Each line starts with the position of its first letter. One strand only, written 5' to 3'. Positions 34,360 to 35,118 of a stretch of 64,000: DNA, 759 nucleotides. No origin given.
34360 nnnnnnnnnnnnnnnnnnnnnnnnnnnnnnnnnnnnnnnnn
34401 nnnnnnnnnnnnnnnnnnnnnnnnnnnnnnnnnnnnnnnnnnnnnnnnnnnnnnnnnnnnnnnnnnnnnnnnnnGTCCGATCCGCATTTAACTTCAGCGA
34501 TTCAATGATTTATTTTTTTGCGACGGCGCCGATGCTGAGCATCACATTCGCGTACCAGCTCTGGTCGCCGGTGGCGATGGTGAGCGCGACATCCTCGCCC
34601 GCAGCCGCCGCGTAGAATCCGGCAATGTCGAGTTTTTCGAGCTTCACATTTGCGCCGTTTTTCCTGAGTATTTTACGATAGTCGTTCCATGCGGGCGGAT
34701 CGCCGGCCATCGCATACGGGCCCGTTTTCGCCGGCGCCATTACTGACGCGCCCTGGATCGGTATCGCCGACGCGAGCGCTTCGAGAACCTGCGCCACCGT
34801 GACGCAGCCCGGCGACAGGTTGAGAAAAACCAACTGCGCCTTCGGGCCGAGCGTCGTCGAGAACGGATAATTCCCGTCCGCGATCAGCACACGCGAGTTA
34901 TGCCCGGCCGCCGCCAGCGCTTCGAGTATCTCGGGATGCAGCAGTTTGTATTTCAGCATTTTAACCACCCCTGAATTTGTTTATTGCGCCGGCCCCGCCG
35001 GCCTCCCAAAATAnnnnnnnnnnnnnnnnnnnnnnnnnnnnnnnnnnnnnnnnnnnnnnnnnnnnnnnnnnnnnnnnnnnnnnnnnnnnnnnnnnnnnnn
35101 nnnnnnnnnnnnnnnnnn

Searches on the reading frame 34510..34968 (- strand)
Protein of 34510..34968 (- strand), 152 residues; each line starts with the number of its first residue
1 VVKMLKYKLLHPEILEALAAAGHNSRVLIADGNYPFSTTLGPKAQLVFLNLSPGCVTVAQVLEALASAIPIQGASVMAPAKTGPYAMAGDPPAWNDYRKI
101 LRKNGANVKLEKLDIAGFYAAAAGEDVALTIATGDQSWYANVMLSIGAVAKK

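Call 10: search_protein_families(library=pfam, proteins=[window:34510-34968:-], max_evalue=0.1)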
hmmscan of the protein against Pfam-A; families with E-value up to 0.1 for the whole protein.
window:34510-34968:- (152 aa): 1 family
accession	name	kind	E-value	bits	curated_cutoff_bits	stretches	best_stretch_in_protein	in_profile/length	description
PF05025.18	RbsD_FucU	-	2.8e-28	99.5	25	1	4-148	1-137/138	RbsD / FucU transport protein family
